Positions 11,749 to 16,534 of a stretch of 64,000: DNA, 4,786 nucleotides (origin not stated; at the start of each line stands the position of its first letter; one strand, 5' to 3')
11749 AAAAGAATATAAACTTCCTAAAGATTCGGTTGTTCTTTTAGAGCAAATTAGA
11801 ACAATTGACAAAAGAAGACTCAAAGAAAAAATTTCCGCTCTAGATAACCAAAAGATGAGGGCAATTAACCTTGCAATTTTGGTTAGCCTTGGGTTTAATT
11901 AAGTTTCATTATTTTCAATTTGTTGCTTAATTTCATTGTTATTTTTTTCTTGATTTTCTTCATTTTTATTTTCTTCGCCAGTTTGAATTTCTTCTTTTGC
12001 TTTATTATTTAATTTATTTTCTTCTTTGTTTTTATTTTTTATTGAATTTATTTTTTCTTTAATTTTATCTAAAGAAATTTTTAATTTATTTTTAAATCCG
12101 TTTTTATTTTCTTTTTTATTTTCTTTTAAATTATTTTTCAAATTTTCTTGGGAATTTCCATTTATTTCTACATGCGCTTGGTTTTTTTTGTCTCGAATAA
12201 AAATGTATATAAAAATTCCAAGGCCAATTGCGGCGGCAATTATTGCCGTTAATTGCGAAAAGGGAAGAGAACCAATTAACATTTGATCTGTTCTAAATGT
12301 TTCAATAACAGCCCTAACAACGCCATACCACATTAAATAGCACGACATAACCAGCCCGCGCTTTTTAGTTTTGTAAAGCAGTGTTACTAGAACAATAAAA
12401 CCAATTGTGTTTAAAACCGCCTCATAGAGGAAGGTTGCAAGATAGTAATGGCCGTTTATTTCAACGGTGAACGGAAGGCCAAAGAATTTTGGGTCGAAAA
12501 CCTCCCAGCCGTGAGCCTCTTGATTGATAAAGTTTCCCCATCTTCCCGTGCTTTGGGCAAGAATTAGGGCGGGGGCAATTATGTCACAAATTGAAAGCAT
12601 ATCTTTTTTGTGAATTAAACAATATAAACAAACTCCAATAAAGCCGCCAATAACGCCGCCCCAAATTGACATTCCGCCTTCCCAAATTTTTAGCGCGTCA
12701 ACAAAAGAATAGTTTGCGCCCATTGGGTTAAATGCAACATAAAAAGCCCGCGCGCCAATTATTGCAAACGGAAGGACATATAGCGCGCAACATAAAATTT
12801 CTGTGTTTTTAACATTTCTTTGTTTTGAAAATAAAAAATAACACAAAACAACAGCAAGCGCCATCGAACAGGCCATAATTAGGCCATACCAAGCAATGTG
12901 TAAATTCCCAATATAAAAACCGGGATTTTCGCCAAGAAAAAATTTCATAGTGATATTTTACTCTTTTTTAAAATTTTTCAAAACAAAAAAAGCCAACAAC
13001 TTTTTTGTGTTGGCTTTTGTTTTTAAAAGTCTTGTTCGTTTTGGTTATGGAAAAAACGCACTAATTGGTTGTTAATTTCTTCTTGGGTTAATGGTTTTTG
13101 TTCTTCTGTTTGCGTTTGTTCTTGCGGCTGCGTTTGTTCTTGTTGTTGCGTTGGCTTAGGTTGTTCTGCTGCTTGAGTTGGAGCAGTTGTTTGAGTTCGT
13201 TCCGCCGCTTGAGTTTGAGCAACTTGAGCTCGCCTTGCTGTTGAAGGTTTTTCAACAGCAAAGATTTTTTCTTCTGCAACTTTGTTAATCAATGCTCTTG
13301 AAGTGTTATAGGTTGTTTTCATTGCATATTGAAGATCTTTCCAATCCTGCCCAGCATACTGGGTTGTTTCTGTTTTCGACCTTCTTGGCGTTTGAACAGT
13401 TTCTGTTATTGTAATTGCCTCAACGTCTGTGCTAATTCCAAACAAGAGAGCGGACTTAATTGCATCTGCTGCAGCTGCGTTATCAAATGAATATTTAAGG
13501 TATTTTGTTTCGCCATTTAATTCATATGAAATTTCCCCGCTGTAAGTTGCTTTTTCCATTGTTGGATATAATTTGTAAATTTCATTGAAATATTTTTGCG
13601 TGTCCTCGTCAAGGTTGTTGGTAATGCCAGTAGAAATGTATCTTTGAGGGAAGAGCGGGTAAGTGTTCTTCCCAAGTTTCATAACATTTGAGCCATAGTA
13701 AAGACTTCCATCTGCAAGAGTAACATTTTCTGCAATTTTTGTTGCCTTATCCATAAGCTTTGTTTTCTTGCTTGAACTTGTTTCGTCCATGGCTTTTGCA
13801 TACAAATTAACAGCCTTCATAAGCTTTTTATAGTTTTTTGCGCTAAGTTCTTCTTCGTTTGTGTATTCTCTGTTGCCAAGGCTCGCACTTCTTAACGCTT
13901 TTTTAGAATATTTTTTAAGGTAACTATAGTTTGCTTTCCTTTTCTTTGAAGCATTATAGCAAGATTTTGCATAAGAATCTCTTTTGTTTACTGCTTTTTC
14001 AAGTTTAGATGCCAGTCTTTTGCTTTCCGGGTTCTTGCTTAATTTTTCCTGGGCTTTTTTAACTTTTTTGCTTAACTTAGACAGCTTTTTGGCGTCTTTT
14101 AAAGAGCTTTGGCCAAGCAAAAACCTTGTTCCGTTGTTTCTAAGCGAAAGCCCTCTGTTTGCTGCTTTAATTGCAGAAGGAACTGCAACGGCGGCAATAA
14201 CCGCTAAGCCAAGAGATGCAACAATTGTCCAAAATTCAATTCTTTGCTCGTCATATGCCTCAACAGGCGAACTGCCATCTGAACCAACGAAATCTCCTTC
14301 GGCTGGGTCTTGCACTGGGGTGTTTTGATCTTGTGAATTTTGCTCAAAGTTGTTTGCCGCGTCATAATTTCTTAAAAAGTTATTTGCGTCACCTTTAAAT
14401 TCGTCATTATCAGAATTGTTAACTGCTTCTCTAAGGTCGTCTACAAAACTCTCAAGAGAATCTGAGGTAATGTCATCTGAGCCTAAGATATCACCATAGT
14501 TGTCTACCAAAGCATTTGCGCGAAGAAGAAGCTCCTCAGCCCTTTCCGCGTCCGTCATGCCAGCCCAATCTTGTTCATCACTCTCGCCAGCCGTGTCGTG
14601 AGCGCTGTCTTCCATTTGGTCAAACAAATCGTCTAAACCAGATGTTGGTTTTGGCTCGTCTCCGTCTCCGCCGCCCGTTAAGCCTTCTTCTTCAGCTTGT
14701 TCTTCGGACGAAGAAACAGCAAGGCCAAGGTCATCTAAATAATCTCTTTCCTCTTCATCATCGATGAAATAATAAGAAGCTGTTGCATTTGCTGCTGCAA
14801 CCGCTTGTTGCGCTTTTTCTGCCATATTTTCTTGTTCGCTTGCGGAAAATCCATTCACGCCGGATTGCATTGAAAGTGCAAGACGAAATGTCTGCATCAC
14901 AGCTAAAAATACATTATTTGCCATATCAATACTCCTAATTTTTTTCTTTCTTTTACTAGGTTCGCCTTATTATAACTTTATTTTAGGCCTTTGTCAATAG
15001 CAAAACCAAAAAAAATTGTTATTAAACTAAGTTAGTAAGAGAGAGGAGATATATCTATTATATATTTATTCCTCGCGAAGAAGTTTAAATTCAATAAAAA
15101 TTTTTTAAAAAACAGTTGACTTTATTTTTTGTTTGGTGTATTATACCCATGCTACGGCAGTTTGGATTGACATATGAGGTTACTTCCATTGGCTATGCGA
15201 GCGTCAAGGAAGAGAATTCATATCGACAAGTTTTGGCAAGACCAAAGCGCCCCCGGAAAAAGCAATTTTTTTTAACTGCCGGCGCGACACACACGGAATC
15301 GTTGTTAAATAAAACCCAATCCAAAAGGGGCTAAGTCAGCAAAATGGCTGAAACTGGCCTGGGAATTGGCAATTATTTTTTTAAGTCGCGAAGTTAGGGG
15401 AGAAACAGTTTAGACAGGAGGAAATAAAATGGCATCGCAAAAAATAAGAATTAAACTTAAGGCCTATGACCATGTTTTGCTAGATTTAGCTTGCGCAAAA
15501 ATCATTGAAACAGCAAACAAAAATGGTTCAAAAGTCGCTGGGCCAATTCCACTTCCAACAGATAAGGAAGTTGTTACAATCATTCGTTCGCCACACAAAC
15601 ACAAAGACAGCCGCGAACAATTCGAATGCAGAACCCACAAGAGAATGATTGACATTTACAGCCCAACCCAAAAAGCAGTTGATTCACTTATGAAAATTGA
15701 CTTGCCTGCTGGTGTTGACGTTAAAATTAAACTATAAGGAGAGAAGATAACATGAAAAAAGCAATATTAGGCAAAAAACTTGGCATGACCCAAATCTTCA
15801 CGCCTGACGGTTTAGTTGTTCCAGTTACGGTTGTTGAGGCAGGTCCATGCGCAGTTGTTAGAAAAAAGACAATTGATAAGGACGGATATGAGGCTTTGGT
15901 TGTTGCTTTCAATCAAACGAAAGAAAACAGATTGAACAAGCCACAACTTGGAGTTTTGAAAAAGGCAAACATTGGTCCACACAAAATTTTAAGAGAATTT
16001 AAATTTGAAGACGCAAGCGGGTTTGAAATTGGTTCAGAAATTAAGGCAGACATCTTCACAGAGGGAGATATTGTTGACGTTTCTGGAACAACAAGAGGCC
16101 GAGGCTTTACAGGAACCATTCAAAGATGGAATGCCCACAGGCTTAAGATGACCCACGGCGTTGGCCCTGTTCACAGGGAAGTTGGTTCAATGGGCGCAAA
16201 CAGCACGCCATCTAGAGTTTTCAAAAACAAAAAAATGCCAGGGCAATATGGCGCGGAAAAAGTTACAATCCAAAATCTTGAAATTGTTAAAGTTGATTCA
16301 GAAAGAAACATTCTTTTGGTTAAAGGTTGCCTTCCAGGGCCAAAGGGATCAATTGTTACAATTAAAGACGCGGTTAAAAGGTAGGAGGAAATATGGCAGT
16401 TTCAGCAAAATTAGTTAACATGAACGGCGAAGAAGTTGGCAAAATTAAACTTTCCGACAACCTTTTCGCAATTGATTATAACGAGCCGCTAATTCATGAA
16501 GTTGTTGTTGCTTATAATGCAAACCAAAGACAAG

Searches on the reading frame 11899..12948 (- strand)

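Call 45: search_protein_families(library=pfam, proteins=[window:11899-12948:-])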
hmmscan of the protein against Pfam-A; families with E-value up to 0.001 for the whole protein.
window:11899-12948:- (349 aa): 1 family
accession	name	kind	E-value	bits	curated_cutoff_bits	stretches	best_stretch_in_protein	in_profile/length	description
PF01790.23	LGT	-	4e-60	203.6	24.9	1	11-248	4-240/240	Prolipoprotein diacylglyceryl transferase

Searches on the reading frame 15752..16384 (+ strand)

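Call 46: search_protein_families(library=pfam, proteins=[window:15752-16384:+])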
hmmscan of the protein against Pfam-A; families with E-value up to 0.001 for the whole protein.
window:15752-16384:+ (210 aa): 1 family
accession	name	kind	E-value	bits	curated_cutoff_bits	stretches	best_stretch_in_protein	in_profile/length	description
PF00297.29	Ribosomal_L3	-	8.6e-19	68.2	22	1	79-183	191-290/369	Ribosomal protein L3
